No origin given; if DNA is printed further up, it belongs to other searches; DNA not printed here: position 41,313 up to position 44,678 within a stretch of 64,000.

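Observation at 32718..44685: ATPase-less 8-gene operon: one giant binding protein, two complete ABC permease pairs and three non-transporter envelope proteins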

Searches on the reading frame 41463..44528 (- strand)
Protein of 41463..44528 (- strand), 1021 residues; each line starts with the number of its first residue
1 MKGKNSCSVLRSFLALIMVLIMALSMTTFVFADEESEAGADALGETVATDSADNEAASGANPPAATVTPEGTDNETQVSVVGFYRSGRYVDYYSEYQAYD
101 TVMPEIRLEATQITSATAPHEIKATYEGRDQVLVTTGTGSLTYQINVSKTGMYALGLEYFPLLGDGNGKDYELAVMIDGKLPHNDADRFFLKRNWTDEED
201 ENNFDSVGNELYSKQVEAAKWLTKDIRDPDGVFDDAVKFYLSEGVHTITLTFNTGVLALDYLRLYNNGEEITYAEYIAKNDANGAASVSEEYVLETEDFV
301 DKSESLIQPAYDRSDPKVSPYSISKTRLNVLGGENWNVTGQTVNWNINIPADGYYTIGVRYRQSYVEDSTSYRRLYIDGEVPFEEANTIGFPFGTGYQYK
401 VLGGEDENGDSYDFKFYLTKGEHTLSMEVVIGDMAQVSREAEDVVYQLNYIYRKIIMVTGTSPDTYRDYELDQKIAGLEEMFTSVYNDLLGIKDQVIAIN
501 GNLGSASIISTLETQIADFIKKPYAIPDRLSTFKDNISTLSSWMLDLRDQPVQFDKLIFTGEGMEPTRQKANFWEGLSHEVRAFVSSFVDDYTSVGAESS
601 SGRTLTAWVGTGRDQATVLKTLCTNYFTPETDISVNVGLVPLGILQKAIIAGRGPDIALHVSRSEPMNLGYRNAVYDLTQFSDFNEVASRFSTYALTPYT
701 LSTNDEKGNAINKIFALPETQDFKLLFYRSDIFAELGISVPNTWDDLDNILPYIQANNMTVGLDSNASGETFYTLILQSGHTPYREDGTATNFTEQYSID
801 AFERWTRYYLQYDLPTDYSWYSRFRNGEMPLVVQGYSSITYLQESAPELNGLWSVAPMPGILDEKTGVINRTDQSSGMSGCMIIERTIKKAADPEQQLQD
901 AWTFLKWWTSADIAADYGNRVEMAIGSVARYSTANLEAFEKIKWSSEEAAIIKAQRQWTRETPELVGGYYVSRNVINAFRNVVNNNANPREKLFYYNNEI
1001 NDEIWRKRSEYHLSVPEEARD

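Call 3: search_protein_families(library=pfam, proteins=[window:41463-44528:-], max_evalue=0.01)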
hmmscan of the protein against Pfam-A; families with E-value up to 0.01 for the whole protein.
window:41463-44528:- (1021 aa): 3 families
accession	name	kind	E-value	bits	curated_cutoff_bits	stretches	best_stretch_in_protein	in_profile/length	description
PF13416.11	SBP_bac_8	-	1.6e-13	51.6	27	1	645-917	28-252/279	Bacterial extracellular solute-binding protein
PF16990.11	CBM_35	-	0.00029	21.6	28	0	332-368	26-63/121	Carbohydrate binding module (family 35)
PF25275.1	Golvesin_C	-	0.00041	20.9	31.6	0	339-367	39-67/132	Golvesin C-terminal domain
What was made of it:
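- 41463..44528 (-): Giant membrane-tethered binding protein (1021 aa): N-terminal TM helix, disordered tether, two CBM35-like beta-sandwiches, three-helix stalk, CUT1 oligosaccharide-binding fold. Pfam SBP_bac_8 at residues 645-917 (call 3).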

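Call 4: search_protein_families(library=ncbifam, proteins=[window:41463-44528:-], max_evalue=0.01)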
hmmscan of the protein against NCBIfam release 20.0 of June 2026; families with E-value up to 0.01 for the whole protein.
window:41463-44528:- (1021 aa): 0 families

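Call 43: find_homologous_proteins(query=window:41463-44528:-, max_evalue=1e-10)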
Query window:41463-44528:- (1021 aa): 1294 proteins with E <= 1e-10 among 8000 candidates; the best 120 are listed.
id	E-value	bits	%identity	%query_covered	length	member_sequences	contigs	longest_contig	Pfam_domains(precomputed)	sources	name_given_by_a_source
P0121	0.0e+0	2330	100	100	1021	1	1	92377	PF13416.12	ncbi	-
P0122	0.0e+0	1967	83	100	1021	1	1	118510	PF13416.12,PF25275.2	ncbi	-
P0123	0.0e+0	1963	82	100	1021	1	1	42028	PF13416.12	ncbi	-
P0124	0.0e+0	1957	83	100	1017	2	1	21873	PF13416.12,PF16990.12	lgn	-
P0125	0.0e+0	1945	82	100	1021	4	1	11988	PF13416.12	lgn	-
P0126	0.0e+0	1942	82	100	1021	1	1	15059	-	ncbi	-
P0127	0.0e+0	1942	83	100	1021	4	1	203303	PF13416.12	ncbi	-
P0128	0.0e+0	1820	76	100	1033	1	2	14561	PF13416.12,PF16990.12,PF01547.31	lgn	-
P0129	0.0e+0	1805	75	100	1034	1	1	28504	PF13416.12,PF16990.12,PF01547.31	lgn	-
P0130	0.0e+0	1795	75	100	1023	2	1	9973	PF13416.12,PF16990.12,PF01547.31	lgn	-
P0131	0.0e+0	1779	74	100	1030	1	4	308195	PF13416.12,PF01547.31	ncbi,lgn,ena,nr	ncbi:MAG: extracellular solute-binding protein [Clostridia bacterium]|nr:extracellular solute-bindin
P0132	0.0e+0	1758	73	100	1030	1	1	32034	PF13416.12,PF01547.31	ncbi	-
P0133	0.0e+0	1757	73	100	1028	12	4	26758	PF13416.12,PF01547.31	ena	-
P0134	0.0e+0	1734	73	100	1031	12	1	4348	PF13416.12,PF01547.31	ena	-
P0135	0.0e+0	1717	72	100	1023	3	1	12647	PF13416.12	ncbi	-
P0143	0.0e+0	1636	68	100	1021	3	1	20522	PF13416.12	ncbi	-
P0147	0.0e+0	1615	68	100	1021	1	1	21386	PF13416.12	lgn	-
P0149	0.0e+0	1610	68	100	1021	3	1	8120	PF13416.12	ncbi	-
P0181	0.0e+0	1144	51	99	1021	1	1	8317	PF13416.12,PF01547.31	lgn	-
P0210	7.6e-190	651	36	95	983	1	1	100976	PF13416.12,PF01547.31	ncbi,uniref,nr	ncbi:extracellular solute-binding protein [Paenibacillus sp. LHD-117]|uniref:extracellular solute-bi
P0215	2.2e-188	646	38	88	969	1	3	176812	PF13416.12,PF01547.31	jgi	jgi:ABC-type glycerol-3-phosphate transport system substrate-binding protein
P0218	6.5e-187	641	38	88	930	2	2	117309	PF13416.12,PF01547.31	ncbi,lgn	-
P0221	6.7e-186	638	35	91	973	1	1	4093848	PF13416.12,PF01547.31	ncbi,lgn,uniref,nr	ncbi:MAG: extracellular solute-binding protein [Candidatus Cohnella colombiensis]|uniref:Extracellul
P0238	6.4e-184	632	37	92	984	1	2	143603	PF13416.12,PF16990.12,PF01547.31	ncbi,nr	ncbi:MAG: extracellular solute-binding protein [Roseburia sp.]|nr:extracellular solute-binding prote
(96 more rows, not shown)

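Call 45: find_encoding_contigs(protein=P0121, flank=2000, max_places=2)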
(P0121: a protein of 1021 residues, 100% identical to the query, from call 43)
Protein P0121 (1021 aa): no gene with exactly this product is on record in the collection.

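Call 47: list_cluster_members(proteins=[P0121])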
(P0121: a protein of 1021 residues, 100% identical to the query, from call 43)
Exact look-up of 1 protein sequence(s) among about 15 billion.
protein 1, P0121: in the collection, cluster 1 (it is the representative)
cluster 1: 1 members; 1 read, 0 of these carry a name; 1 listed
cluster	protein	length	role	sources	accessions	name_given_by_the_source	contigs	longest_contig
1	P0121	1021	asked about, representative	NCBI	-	-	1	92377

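Call 56: find_encoding_contigs(protein=P0238, flank=10000, max_places=1)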
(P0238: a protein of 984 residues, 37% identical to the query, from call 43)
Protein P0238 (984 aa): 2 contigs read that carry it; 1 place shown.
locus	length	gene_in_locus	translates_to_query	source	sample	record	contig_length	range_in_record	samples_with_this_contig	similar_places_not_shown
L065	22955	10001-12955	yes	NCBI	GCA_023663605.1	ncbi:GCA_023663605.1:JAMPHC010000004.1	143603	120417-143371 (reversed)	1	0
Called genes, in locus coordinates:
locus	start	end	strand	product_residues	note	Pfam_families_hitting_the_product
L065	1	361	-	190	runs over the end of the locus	-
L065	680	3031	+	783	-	PF13416:SBP_bac_8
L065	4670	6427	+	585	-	PF13472:Lipase_GDSL_2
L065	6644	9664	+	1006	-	PF15979:Glyco_hydro_115, PF17829:GH115_C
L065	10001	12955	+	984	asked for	PF16990:CBM_35 (faint), PF01547:SBP_bac_1, PF13416:SBP_bac_8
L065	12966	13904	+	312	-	PF00528:BPD_transp_1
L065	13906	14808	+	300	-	PF00528:BPD_transp_1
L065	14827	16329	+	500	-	PF01436:NHL (faint)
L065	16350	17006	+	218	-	PF04893:Yip1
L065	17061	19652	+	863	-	PF18952:DUF5696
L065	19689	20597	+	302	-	PF00528:BPD_transp_1 (weak)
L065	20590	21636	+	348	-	PF00528:BPD_transp_1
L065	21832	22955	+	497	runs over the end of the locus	PF01547:SBP_bac_1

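Call 57: find_encoding_contigs(protein=P0221, flank=10000, max_places=1)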
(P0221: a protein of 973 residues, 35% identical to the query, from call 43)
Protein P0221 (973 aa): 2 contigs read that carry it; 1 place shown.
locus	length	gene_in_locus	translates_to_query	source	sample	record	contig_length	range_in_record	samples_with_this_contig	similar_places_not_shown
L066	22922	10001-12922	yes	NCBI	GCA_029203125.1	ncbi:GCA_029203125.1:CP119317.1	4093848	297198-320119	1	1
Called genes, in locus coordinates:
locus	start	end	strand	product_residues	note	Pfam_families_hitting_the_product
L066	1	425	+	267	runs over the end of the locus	-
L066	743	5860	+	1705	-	PF17224:DUF5300 (faint), PF15031:DUF4528 (faint), PF16709:SCAB-Ig (faint), PF23197:IG_AIR9, PF00395:SLH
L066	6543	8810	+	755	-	PF16586:DUF5060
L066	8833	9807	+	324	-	PF22612:GH113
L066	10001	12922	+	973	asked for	PF01547:SBP_bac_1, PF13416:SBP_bac_8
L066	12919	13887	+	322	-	PF00528:BPD_transp_1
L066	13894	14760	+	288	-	PF00528:BPD_transp_1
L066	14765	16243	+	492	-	PF01436:NHL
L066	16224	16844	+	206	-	PF04893:Yip1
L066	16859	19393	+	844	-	PF18952:DUF5696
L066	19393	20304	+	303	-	PF00528:BPD_transp_1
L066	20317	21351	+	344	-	PF00528:BPD_transp_1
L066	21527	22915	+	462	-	PF13416:SBP_bac_8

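Call 59: predict_structure(alignment_id=A4)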
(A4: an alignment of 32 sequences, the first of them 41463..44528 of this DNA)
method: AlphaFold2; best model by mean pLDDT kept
length: 1021 residues; sequences in the alignment: 32
mean_pLDDT: 84.0   pTM: 0.80
mean pLDDT of the five models: 84.0, 81.9, 81.8, 80.6, 78.1
residues with pLDDT >= 90: 527; 70-90: 379; 50-70: 50; < 50: 65
segments of 3 or more residues with pLDDT < 50: 1-3, 27-79, 591-596, 766-768
pLDDT, mean of each block of 10 residues (from residue 1): 55 76 55 27 27 25 26 30 82 92 93 93 92 91 95 95 78 92 89 85 71 81 88 88 96 89 91 93 86 91 86 83 82 88 94 93 87 93 93 89 84 91 95 91 94 93 88 90 95 91 87 95 91 94 88 93 76 84 70 47 80 77 83 82 74 82 87 88 94 92 90 93 94 92 93 91 67 92 90 94 92 86 92 92 88 92 91 91 68 83 94 89 77 93 86 93 86 90 92 94 92 79 57
secondary structure, 60 per line:
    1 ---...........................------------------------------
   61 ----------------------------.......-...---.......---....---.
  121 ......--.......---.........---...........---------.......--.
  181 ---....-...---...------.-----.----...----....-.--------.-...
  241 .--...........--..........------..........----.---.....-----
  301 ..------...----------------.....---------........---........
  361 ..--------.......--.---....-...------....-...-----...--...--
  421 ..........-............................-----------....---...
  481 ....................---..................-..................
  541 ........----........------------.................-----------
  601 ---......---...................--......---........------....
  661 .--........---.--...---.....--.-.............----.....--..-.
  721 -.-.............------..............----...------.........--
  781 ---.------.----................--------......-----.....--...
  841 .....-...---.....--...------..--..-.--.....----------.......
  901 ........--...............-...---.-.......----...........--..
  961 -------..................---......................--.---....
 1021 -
elements in order (helices of 4 or more, strands of 3 or more residues): H4-30 H89-95 E103-109 E113-116 E120-126 E129-135 E139-147 E151-161 E171-177 H184-187 E189-191 E195-197 E215-217 E222-225 E238-241 E244-254 E257-266 H273-282 E291-295 E309-311 E328-332 E342-349 E353-362 E371-377 H384-387 E389-391 E398-401 E403-405 E411-413 E416-418 E421-430 H432-459 H471-474 H478-500 H504-521 H523-548 E553-560 H573-589 E604-609 H613-631 E634-639 H643-650 E657-661 H664-671 H684-688 H693-699 E700-705 E710-714 E724-729 H730-736 H744-756 E761-763 H770-778 H796-811 H820-825 E831-835 H838-845 E853-857 E860-862 E879-883 H894-908 H911-925 H936-941 H946-956 H968-985 H989-1010 H1017-1020
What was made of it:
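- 41463..44528 (-): AF2 model has pLDDT 84 (call 59).
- On CBM35: Two beta-sandwiches in the model (call 59).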

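Call 61: fold_search(model_id=the predicted structure, library=pdb)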
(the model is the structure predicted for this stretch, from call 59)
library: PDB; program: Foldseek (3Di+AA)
matches with E <= 10: 1499; with E <= 0.001: 976
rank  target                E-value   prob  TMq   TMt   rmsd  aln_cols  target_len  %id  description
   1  5ci5_B                1.1e-17  1.00  0.31  0.72   5.1       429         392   16  Crystal Structure of an ABC transporter Solute Binding Protein from Thermotoga Lettingae TMO (Tlet_1705, TARGET EFI-51 (released 2015-07-22)
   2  5yse_A                1.3e-17  1.00  0.33  0.80   4.0       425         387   18  Crystal structure of beta-1,2-glucooligosaccharide binding protein in complex with sophorotetraose (released 2018-05-02)
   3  5ysf_A                2.9e-17  1.00  0.32  0.79   4.0       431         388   17  Crystal structure of beta-1,2-glucooligosaccharide binding protein in complex with sophoropentaose (released 2018-05-02)
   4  5yse_B                6.9e-17  1.00  0.32  0.78   3.9       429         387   18  Crystal structure of beta-1,2-glucooligosaccharide binding protein in complex with sophorotetraose (released 2018-05-02)
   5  9xf5_A                7.3e-17  1.00  0.30  0.73   4.7       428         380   17  Cycloisomaltooligosaccharide binding protein in complex with cycloisomaltooctaose (released 2026-03-25)
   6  5ysd_B                1.0e-16  1.00  0.32  0.78   4.0       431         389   18  Crystal structure of beta-1,2-glucooligosaccharide binding protein in complex with sophorotriose (released 2018-05-02)
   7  7c19_A                1.4e-16  1.00  0.31  0.73   4.5       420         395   15  Crystal structure of a dinucleotide-binding protein (Y224A/Y246A) of ABC transporter endogenously bound to uridylyl-3' (released 2021-03-10)
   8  5f7v_A                1.5e-16  1.00  0.31  0.73   4.7       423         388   16  ABC substrate-binding protein Lmo0181 from Listeria monocytogenes in complex with cycloalternan (released 2016-09-07)
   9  5ysd_A                1.7e-16  1.00  0.31  0.76   4.4       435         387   18  Crystal structure of beta-1,2-glucooligosaccharide binding protein in complex with sophorotriose (released 2018-05-02)
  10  7c0k_B                2.4e-16  1.00  0.31  0.73   4.3       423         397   15  Crystal structure of a dinucleotide-binding protein of ABC transporter endogenously bound to uridylyl-3'-5'-phospho-gu (released 2021-03-10)
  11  3k01                  3.6e-16  1.00  0.33  0.81   3.6       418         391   14  Crystal structures of the GacH receptor of Streptomyces glaucescens GLA.O in the unliganded form and in complex with aca (released 2010-02-16)
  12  3uor_A                4.0e-16  1.00  0.32  0.76   5.0       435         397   16  The structure of the sugar-binding protein MalE from the phytopathogen Xanthomonas citri (released 2011-12-14)
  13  7c15_A                4.0e-16  1.00  0.31  0.72   4.4       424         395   15  Crystal structure of a dinucleotide-binding protein (Q274A) of ABC transporter endogenously bound to uridylyl-3'-5'-ph (released 2021-03-10)
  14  3jzj_A                4.9e-16  1.00  0.32  0.75   4.6       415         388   15  Crystal structures of the GacH receptor of Streptomyces glaucescens GLA.O in the unliganded form and in complex with a (released 2010-02-16)
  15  7c0v_A                4.9e-16  1.00  0.31  0.73   4.3       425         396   15  Crystal structure of a dinucleotide-binding protein (Y224A) of ABC transporter endogenously bound to uridylyl-3'-5'-ph (released 2021-03-10)
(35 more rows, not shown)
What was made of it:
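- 41463..44528 (-): Foldseek matches oligosaccharide-binding proteins 5yse, 9xf5, 5f7v and 3k01 (call 61).
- On CUT1-type (type I) ABC carbohydrate importer: Residues about 553-1021 superpose on oligosaccharide-binding proteins with TM-score 0.72-0.81 normalised to the target (call 61).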

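Call 101: find_encoding_contigs(protein=P0215, flank=10000, max_places=1)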
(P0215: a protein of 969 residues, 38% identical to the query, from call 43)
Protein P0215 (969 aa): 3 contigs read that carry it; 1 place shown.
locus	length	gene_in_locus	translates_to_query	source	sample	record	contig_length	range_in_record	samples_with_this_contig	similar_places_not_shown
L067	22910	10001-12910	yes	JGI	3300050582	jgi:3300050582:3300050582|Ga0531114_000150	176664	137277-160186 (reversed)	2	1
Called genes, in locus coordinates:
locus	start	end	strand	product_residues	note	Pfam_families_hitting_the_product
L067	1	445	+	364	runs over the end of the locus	PF02608:Bmp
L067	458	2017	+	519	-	PF13514:AAA_27 (faint), PF00005:ABC_tran, PF13304:AAA_21 (faint), PF00005:ABC_tran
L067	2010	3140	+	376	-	PF02653:BPD_transp_2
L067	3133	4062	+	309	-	PF02653:BPD_transp_2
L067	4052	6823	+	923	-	PF00933:Glyco_hydro_3, PF01915:Glyco_hydro_3_C, PF14310:Fn3-like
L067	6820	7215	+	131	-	PF05025:RbsD_FucU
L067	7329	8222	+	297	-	PF00294:PfkB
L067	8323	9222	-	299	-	PF02311:AraC_binding (weak), PF07883:Cupin_2 (weak), PF12833:HTH_18, PF00165:HTH_AraC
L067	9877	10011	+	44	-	-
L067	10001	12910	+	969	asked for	PF01547:SBP_bac_1, PF13416:SBP_bac_8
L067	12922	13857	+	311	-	PF00528:BPD_transp_1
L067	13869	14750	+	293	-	PF00528:BPD_transp_1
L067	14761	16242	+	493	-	PF01436:NHL (weak)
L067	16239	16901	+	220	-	PF04893:Yip1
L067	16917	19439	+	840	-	PF18952:DUF5696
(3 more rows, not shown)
